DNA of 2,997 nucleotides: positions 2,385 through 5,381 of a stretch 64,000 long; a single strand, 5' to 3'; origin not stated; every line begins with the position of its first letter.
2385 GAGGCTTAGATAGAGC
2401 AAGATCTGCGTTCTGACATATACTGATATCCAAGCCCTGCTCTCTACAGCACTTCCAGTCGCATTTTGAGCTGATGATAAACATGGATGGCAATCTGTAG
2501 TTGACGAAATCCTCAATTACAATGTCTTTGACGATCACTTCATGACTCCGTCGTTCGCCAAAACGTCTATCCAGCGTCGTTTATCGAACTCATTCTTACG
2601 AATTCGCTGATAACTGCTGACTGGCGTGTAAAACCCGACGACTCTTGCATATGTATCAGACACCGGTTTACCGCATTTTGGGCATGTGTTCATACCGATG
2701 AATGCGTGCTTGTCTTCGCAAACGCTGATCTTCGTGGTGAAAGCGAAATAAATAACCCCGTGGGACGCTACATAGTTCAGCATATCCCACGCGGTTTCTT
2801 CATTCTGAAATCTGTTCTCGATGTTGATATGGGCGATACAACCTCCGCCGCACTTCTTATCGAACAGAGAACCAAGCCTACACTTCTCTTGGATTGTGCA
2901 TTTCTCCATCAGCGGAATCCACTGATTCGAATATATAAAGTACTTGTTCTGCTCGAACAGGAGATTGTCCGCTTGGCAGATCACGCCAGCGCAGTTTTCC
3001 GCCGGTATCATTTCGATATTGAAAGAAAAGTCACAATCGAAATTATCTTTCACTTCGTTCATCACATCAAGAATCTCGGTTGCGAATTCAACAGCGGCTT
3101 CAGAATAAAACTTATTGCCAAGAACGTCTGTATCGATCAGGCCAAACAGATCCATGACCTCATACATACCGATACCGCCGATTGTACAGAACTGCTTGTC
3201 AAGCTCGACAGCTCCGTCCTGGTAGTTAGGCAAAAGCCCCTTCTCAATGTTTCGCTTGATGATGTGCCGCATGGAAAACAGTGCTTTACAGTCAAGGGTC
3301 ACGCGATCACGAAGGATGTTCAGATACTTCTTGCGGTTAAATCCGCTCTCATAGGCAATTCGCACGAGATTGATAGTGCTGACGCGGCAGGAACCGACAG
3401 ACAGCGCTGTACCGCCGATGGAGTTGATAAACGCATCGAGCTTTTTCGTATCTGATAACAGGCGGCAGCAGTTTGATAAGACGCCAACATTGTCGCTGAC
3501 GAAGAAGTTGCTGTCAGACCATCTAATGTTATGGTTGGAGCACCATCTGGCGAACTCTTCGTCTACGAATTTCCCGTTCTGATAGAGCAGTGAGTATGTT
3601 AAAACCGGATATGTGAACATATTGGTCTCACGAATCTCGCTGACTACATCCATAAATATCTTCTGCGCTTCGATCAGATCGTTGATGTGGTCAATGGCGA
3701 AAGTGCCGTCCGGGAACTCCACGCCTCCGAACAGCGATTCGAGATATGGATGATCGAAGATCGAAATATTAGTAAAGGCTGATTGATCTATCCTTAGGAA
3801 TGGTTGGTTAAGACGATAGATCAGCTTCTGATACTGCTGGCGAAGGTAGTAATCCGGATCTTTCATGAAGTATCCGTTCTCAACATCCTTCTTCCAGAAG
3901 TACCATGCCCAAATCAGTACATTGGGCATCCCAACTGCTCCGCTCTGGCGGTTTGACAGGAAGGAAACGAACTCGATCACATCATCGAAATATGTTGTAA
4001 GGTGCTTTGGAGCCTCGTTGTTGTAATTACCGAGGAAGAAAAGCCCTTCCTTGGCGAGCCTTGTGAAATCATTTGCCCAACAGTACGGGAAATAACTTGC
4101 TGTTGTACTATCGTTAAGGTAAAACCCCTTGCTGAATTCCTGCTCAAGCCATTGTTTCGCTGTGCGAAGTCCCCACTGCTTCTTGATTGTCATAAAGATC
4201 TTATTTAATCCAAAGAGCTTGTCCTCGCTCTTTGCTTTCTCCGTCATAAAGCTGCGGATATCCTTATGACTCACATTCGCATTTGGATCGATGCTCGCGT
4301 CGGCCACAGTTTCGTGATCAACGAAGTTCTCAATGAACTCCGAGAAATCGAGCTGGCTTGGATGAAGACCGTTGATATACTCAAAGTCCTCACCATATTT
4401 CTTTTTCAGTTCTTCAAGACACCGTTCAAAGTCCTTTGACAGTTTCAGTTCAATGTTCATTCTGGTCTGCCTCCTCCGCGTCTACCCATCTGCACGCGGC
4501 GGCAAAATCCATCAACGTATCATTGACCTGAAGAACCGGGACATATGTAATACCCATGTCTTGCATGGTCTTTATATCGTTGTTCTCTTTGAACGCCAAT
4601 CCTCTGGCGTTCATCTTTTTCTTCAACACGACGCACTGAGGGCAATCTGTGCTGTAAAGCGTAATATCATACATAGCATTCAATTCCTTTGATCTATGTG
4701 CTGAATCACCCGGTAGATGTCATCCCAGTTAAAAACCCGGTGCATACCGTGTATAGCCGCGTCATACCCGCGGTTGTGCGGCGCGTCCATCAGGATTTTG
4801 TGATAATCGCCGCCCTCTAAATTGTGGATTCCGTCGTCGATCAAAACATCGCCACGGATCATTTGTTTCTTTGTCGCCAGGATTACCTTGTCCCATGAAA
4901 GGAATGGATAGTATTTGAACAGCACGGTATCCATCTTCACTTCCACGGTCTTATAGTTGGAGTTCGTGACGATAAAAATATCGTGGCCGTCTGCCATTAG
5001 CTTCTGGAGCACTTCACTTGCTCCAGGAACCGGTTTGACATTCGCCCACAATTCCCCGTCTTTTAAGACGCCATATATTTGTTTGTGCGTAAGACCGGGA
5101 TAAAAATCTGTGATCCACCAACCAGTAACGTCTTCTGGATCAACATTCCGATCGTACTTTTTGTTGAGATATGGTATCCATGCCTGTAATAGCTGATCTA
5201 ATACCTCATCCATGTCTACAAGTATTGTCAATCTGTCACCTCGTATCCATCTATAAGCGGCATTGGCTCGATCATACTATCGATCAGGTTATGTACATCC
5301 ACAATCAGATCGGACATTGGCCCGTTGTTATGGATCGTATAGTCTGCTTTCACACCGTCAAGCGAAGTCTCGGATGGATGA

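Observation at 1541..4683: Class III RNR operon carrying its own thioredoxin-type reductant chain (duplicated FTR-like proteins plus NrdH)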

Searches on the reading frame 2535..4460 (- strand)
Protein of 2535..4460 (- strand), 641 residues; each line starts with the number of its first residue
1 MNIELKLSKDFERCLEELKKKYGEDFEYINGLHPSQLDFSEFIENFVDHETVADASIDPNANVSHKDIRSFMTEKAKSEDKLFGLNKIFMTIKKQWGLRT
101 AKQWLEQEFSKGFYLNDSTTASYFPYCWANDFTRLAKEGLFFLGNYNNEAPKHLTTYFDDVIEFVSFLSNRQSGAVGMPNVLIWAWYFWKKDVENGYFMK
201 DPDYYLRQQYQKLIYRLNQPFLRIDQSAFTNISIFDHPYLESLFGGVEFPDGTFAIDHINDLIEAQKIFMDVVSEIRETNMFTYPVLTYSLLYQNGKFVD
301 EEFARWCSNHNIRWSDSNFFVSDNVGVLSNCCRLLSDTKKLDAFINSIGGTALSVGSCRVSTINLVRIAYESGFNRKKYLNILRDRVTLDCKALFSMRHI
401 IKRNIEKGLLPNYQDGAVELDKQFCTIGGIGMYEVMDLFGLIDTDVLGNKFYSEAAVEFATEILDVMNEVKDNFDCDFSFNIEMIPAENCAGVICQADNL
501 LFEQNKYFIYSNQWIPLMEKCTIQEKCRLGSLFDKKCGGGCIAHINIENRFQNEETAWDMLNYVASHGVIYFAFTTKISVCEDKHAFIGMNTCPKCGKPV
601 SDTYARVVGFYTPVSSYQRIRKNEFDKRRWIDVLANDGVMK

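Call 3: search_protein_families(library=pfam, proteins=[window:2535-4460:-], max_evalue=1)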
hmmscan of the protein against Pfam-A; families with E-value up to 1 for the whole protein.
window:2535-4460:- (641 aa): 5 families
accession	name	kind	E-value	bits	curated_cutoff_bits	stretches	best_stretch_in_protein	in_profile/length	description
PF13597.11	NRDD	-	1.8e-82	278.2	26.2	1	87-629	15-560/562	Anaerobic ribonucleoside-triphosphate reductase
PF24444.1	DUF7563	-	0.0012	18.7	27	1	590-608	1-19/39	Family of unknown function (DUF7563)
PF13248.11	Zn_ribbon_3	-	0.048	13.6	27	1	590-602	2-14/26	zinc-ribbon domain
PF18912.6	DZR_2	-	0.051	13.8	27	1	580-602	26-48/56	Double zinc ribbon domain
PF13240.11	Zn_Ribbon_1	-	0.11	12.7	25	1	593-603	2-12/23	zinc-ribbon domain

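Call 4: search_protein_families(library=ncbifam, proteins=[window:2535-4460:-], max_evalue=1)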
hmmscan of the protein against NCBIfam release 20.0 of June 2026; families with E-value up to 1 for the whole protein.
window:2535-4460:- (641 aa): 8 families
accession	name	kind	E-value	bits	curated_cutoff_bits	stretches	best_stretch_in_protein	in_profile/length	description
NF006127.0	PRK08271.1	equivalog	8.6e-169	562.9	545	1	2-631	2-627/631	anaerobic ribonucleoside-triphosphate reductase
TIGR02827.1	RNR_anaer_Bdell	equivalog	2.9e-141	471.9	568.3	1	40-629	11-595/596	anaerobic ribonucleoside-triphosphate reductase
TIGR02487.1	NrdD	equivalog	2.5e-51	174.9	326.35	1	101-629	32-579/581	anaerobic ribonucleoside-triphosphate reductase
NF006126.0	PRK08270.1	equivalog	7.1e-45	153.4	548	1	124-631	169-681/684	ribonucleoside triphosphate reductase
NF006358.0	PRK08579.1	equivalog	3.5e-43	147.7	585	2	355-629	332-620/624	anaerobic ribonucleoside triphosphate reductase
NF006732.0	PRK09263.1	equivalog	1.6e-14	53.3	657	1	360-598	409-667/712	anaerobic ribonucleoside-triphosphate reductase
NF005497.0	PRK07111.1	equivalog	3.3e-13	48.9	764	1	356-628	450-740/746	anaerobic ribonucleoside triphosphate reductase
NF011292.0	PRK14704.1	equivalog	3.4e-10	39.2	736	1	351-603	315-585/618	anaerobic ribonucleoside triphosphate reductase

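Call 17: search_solved_structures(query=window:2535-4460:-, show_alignments=2)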
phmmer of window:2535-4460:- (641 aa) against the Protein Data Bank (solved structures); distinct sequences matched with E-value up to 0.001: 3.
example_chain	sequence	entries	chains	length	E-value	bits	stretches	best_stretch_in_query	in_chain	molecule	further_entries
4coi_A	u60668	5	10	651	1.2e-161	542.7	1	2-634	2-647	ANAEROBIC RIBONUCLEOSIDE-TRIPHOSPHATE REDUCTASE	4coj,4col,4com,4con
4u3e_A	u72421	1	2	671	1.3e-161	542.6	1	2-634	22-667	Ribonucleoside triphosphate reductase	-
8p23_A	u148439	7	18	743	5.8e-06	28.4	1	353-612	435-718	Anaerobic ribonucleoside-triphosphate reductase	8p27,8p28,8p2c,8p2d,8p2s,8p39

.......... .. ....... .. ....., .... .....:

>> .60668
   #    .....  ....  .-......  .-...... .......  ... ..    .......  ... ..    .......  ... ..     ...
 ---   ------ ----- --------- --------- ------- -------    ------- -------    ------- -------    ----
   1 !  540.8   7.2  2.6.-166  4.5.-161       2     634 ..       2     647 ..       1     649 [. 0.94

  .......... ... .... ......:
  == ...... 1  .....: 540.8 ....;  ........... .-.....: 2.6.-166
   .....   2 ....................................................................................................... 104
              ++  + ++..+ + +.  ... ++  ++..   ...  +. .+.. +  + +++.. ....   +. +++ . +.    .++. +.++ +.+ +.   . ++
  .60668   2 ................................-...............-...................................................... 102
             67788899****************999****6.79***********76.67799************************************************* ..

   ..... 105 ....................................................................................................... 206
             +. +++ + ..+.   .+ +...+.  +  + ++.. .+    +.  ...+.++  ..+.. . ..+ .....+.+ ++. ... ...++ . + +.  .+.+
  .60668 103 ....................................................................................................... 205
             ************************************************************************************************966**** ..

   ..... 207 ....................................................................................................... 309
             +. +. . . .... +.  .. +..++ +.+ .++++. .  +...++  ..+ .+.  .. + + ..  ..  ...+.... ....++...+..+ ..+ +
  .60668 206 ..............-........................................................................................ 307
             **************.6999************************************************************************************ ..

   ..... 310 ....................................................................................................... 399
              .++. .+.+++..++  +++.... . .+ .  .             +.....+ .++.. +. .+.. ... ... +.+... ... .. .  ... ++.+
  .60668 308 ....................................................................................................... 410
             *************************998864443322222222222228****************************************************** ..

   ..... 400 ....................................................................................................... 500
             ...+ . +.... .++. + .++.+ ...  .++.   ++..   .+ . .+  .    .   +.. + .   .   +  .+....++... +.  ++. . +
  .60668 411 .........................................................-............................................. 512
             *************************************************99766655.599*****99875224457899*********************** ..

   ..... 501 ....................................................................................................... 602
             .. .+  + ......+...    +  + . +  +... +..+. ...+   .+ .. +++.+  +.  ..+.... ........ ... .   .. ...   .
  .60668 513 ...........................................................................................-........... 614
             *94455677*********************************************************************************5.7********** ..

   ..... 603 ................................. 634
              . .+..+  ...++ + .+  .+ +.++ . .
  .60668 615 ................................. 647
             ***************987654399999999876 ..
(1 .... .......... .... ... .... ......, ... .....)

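Call 83: find_related_loci(query=window:2538-4460:-, collection=viral_contigs, flank=5000)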
Query window:2538-4460:- (641 aa) in viral_contigs; peptide patterns used: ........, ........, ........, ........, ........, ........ (x = any residue, [..] = any of these).
182 stretches matched a pattern; 181 encode a relative of the query (tblastn E <= 1e-3); the best 80 are kept; 80 distinct loci.
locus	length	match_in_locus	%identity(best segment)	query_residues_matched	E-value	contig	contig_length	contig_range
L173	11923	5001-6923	89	1-641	0e+0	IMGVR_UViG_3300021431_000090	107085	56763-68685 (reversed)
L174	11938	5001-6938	88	1-641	0e+0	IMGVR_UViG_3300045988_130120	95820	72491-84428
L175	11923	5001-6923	88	1-641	0e+0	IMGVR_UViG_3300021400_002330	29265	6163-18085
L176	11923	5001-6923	88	1-641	0e+0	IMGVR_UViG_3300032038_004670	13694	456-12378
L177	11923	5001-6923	88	1-641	0e+0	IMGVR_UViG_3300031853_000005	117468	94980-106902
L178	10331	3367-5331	86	1-641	0e+0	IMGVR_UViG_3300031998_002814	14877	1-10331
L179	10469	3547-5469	87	1-641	0e+0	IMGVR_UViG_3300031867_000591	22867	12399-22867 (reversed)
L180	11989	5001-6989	85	1-641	0e+0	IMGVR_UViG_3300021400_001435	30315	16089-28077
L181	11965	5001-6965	85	1-641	0e+0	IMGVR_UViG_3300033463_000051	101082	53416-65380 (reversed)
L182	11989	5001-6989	85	1-641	0e+0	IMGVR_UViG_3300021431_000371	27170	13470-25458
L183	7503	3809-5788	85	1-641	0e+0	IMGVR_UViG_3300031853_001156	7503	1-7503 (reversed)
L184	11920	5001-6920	87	1-640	0e+0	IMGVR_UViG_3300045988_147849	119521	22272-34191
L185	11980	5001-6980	85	1-641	0e+0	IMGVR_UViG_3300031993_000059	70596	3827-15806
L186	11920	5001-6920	87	1-640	0e+0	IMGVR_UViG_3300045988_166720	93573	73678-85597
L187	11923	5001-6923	87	1-641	0e+0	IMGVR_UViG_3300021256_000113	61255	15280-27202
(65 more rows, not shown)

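Call 88: search_protein_families(library=phrogs, proteins=[window:2535-4460:-], max_evalue=0.001)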
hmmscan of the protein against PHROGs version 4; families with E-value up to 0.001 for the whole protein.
window:2535-4460:- (641 aa): 3 families
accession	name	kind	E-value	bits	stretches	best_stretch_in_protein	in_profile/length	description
phrog_25611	-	DNA, RNA and nucleotide metabolism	3.1e-167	559.2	2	1-336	1-338/978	anaerobic ribonucleoside reductase large subunit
phrog_487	-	moron, auxiliary metabolic gene and host takeover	4.4e-24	85.7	1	357-626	414-707/718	NrdD-like anaerobic ribonucleotide reductase large subunit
phrog_4218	-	DNA, RNA and nucleotide metabolism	4.8e-09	36.7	1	360-611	37-310/333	anaerobic ribonucleoside reductase large subunit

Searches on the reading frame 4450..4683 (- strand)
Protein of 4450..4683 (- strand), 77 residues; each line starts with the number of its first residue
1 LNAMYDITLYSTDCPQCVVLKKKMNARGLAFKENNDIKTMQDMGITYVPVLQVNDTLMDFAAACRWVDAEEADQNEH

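Call 3: search_protein_families(library=pfam, proteins=[window:4450-4683:-], max_evalue=1)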
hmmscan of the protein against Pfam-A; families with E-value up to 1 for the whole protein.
window:4450-4683:- (77 aa): 2 families
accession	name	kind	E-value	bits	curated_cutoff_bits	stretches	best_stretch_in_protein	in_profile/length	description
PF00462.30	Glutaredoxin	-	0.012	16.2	22.9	1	8-33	2-28/60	Glutaredoxin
PF13192.12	Thioredoxin_3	-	0.015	15.8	24.8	1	7-57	3-59/76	Thioredoxin domain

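Call 4: search_protein_families(library=ncbifam, proteins=[window:4450-4683:-], max_evalue=1)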
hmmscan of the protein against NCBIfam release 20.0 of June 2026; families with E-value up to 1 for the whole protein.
window:4450-4683:- (77 aa): 9 families
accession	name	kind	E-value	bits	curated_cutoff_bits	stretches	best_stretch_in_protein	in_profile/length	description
TIGR02196.1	GlrX_YruB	hypoth_equivalog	2.4e-05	24.7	88.55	1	7-56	2-59/74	glutaredoxin-like protein, YruB-family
TIGR02194.1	GlrX_NrdH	subfamily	5.6e-05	23.3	85.75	1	7-56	1-57/72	glutaredoxin-like protein NrdH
NF047338.1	gluta_UXX_star_3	exception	0.0015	18.6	97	1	7-35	1-30/70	UXX-star (seleno)protein family 3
NF041212.1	Uxx_star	subfamily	0.0016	18.6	66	1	8-35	2-30/70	Uxx-star family glutaredoxin-like (seleno)protein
NF007657.0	PRK10329.1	equivalog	0.0023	18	131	1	7-35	3-32/81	glutaredoxin-like protein NrdH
TIGR02200.1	GlrX_actino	hypoth_equivalog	0.02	15.3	89.5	1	7-41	2-36/77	mycoredoxin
TIGR00412.2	redox_disulf_2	subfamily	0.056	13.8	62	1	7-56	2-57/75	MTH895/ArsE family thioredoxin-like protein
TIGR02190.1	GlrX-dom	hypoth_equivalog_domain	0.061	13.3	99.3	1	12-33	16-37/79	glutaredoxin-family domain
NF007923.0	PRK10638.1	equivalog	0.11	12.5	129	1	5-34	2-32/83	glutaredoxin 3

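Call 77: search_solved_structures(query=A4, max_evalue=0.1, show_alignments=1)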
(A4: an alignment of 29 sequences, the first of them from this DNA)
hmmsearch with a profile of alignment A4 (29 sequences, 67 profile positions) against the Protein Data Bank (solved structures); distinct sequences matched with E-value up to 0.1: 17.
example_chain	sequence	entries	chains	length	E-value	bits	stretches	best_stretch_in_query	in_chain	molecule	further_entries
1ilo_A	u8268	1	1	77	7e-08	35.3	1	1-53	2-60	conserved hypothetical protein MtH895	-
7c10_A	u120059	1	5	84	1.4e-07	34.2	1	2-53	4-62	Glutaredoxin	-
1r7h_A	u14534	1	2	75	9.7e-06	28.4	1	1-53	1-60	NrdH-redoxin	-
7c12_A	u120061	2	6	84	1.6e-05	27.7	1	2-53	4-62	Glutaredoxin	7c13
4tr0_A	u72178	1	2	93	0.0017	21.2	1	2-54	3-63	Glutaredoxin 3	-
2klx_A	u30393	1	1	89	0.0023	20.8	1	2-36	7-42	Glutaredoxin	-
3zij_A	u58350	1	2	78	0.0035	20.2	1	3-34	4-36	THIOREDOXIN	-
3zit_A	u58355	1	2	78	0.0061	19.4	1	9-34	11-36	THIOREDOXIN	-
4fiw_A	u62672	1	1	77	0.014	18.3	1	1-52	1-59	Putative glutaredoxin NrdH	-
4hs1_A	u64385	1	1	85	0.023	17.6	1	1-47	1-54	Glutaredoxin NrdH, putative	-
3eu3_A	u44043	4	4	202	0.036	17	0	14-55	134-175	BdbD | Disulfide bond formation protein D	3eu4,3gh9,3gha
3lgc_A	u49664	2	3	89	0.038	16.9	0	1-30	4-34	Glutaredoxin 1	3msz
1fov_A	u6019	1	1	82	0.043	16.7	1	3-52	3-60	GLUTAREDOXIN 3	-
4f2i_A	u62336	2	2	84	0.059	16.3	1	3-47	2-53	Glutaredoxin NrdH, putative | Glutaredoxin-like protein NrdH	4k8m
5k9r_A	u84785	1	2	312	0.077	15.9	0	3-50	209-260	cAMP and cAMP-inhibited cGMP 3',5'-cyclic phosphodiesterase 10A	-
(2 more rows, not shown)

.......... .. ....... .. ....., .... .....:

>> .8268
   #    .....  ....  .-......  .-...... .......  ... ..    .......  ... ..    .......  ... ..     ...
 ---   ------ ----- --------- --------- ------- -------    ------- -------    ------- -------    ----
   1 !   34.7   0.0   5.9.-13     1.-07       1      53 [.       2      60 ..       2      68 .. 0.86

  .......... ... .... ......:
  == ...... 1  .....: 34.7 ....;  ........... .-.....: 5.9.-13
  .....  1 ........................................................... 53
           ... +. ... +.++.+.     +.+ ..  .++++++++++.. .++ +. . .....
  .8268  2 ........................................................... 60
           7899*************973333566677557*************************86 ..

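Call 78: search_protein_families(library=ncbifam, alignment_id=A4, max_evalue=0.01)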
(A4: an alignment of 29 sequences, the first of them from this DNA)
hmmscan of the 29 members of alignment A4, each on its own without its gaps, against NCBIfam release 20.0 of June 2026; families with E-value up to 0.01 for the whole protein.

A. member 1, seq(74 aa): 5 families
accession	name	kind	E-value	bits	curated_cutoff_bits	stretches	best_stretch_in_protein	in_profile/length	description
TIGR02196.1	GlrX_YruB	hypoth_equivalog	2.1e-05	24.9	88.55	1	4-53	2-59/74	glutaredoxin-like protein, YruB-family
TIGR02194.1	GlrX_NrdH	subfamily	4.9e-05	23.5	85.75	1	4-53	1-57/72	glutaredoxin-like protein NrdH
NF047338.1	gluta_UXX_star_3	exception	0.0013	18.8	97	1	4-32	1-30/70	UXX-star (seleno)protein family 3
NF041212.1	Uxx_star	subfamily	0.0015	18.8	66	1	5-32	2-30/70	Uxx-star family glutaredoxin-like (seleno)protein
NF007657.0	PRK10329.1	equivalog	0.0021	18.1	131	1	4-32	3-32/81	glutaredoxin-like protein NrdH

B. families by the number of members that match (of 29 scanned): 12 families
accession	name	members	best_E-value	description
TIGR02196.1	GlrX_YruB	29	8.2e-08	glutaredoxin-like protein, YruB-family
TIGR00412.2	redox_disulf_2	25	6.2e-08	MTH895/ArsE family thioredoxin-like protein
TIGR02194.1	GlrX_NrdH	23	1.1e-06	glutaredoxin-like protein NrdH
TIGR02200.1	GlrX_actino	23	2.7e-05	mycoredoxin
NF041212.1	Uxx_star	19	6.9e-05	Uxx-star family glutaredoxin-like (seleno)protein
NF047338.1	gluta_UXX_star_3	14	6.5e-05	UXX-star (seleno)protein family 3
TIGR02190.1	GlrX-dom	11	0.00034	glutaredoxin-family domain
NF007923.0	PRK10638.1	3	0.0013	glutaredoxin 3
NF007657.0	PRK10329.1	2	0.0021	glutaredoxin-like protein NrdH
NF045501.1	HUGP_GUXX-star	1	0.0012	HUGP/GUXX-star fusion selenoprotein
NF004463.0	PRK05788.1-1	1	0.0042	cobalt-precorrin 5A hydrolase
TIGR00411.1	redox_disulf_1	1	0.0078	MJ0307 family thioredoxin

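Call 88: search_protein_families(library=phrogs, proteins=[window:4450-4674:-], max_evalue=0.001)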
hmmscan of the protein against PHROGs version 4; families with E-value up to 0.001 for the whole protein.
window:4450-4674:- (74 aa): 1 family
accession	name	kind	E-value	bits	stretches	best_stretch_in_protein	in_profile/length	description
phrog_22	-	DNA, RNA and nucleotide metabolism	1.6e-05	26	1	2-64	71-134/162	thioredoxin domain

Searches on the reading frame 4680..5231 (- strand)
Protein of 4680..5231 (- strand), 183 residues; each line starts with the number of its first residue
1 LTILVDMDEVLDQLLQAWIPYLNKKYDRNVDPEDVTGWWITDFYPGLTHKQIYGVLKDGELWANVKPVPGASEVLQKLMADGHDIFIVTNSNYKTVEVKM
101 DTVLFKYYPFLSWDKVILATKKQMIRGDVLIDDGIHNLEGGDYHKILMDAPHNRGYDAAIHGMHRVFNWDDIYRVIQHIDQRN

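Call 3: search_protein_families(library=pfam, proteins=[window:4680-5231:-], max_evalue=1)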
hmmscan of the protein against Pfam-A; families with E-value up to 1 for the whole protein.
window:4680-5231:- (183 aa): 8 families
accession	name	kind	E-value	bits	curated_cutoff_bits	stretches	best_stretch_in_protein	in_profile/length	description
PF06941.18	NT5C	-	3.1e-34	118.8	24.8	1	2-176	3-174/180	5' nucleotidase, deoxy (Pyrimidine), cytosolic type C protein (NT5C)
PF13344.12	Hydrolase_6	-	1.3e-06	28.8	27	1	58-100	6-48/101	Haloacid dehalogenase-like hydrolase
PF00702.32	Hydrolase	-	4.7e-05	24.3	26.4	1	58-101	88-133/191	haloacid dehalogenase-like hydrolase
PF13419.12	HAD_2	-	4.7e-05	24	23.8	1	63-103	76-116/178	Haloacid dehalogenase-like hydrolase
PF05761.20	5_nucleotid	-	0.009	15.4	28.5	1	65-104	187-226/460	5' nucleotidase family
PF03767.20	Acid_phosphat_B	-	0.026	14.5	27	1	66-123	120-175/230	HAD superfamily, subfamily IIIB (Acid phosphatase)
PF00903.31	Glyoxalase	-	0.057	14.2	20.6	1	135-182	41-91/121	Glyoxalase/Bleomycin resistance protein/Dioxygenase superfamily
PF20794.3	bPH_7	-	0.075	13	25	0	156-178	65-87/135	Bacterial PH domain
